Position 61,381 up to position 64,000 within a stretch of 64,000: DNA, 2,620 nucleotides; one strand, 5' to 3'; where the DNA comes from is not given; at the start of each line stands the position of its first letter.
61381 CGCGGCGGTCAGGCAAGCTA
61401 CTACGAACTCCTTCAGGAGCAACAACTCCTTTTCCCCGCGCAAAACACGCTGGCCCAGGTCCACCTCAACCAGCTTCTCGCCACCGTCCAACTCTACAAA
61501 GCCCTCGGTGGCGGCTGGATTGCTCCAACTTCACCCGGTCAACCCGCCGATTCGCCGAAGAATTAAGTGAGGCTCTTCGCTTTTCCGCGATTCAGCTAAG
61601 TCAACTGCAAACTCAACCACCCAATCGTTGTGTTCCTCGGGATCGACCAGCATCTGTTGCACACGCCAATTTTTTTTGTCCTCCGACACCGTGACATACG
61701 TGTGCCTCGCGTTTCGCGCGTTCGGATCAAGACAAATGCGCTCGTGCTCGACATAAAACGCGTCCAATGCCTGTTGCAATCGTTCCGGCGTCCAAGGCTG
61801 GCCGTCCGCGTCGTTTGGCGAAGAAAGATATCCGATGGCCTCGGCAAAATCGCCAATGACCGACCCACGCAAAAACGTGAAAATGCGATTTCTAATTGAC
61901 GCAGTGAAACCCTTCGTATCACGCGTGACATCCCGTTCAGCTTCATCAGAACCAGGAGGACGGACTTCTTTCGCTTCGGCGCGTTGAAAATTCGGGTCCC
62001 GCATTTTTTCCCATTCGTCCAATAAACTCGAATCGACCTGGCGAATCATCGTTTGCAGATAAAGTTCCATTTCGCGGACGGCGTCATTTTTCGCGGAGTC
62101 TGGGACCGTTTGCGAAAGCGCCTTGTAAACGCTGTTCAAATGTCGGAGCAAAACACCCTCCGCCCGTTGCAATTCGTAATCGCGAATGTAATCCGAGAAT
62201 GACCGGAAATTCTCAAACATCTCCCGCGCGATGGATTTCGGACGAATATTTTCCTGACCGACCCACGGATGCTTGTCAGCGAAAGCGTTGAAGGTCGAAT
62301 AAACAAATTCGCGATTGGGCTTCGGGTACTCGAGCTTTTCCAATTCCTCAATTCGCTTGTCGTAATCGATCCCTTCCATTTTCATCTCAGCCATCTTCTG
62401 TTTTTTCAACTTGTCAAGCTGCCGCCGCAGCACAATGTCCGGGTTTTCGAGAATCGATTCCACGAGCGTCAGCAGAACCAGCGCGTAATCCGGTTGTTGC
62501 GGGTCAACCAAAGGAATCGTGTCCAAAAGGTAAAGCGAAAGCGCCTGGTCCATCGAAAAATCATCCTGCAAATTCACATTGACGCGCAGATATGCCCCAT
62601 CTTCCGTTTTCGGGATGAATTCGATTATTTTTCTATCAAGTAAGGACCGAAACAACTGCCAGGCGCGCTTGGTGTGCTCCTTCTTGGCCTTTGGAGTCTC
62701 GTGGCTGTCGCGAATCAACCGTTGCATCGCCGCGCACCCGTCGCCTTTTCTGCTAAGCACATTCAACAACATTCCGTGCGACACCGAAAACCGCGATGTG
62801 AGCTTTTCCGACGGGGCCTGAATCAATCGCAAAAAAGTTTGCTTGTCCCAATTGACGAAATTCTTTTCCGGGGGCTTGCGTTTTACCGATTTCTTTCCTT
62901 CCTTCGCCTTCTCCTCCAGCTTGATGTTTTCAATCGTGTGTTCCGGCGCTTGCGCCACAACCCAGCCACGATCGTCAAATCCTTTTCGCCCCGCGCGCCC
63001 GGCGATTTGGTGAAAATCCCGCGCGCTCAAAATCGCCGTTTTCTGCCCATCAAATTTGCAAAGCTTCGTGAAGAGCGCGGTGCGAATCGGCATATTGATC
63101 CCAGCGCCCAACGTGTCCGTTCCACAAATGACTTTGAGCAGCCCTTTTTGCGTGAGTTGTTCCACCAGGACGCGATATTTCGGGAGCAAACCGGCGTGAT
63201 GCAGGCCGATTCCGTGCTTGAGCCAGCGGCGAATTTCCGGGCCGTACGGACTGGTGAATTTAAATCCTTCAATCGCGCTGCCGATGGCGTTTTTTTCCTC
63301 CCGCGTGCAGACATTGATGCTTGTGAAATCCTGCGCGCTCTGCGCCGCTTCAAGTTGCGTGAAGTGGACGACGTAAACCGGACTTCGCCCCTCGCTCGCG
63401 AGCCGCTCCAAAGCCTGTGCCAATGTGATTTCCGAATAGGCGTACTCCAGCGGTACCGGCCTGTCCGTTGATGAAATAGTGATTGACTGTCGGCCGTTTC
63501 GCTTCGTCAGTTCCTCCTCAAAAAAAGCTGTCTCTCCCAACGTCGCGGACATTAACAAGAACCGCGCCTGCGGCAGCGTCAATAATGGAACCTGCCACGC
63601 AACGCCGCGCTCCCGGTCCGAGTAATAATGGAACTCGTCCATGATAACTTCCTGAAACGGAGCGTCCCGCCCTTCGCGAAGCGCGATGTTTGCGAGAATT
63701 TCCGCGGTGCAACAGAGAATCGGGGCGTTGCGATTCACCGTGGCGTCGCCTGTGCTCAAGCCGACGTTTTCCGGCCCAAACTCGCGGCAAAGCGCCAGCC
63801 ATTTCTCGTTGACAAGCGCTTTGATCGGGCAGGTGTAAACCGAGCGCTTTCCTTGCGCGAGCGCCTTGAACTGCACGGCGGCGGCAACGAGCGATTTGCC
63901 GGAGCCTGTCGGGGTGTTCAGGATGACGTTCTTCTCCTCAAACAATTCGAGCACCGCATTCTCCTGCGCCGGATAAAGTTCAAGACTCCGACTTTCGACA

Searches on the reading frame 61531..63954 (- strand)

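Call 8: search_protein_families(library=pfam, proteins=[window:61531-63954:-])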
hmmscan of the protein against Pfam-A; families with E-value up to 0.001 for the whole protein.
window:61531-63954:- (807 aa): 5 families
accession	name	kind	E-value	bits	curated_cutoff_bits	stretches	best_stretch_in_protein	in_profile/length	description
PF12029.13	DUF3516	-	3.5e-155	518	25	1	336-797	1-459/464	Domain of unknown function (DUF3516)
PF00270.35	DEAD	-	4.6e-16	59.4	26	1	4-141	11-162/167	DEAD/DEAH box helicase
PF22527.2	DEXQc_Suv3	-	3.1e-08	33.8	27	1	13-129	19-123/154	DEXQ-box helicase domain of Suv3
PF04851.21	ResIII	-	6.4e-08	33.1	22.5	1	6-139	22-162/164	Type III restriction enzyme, res subunit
PF00271.37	Helicase_C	-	0.00011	22.9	23.5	1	246-325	39-110/110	Helicase conserved C-terminal domain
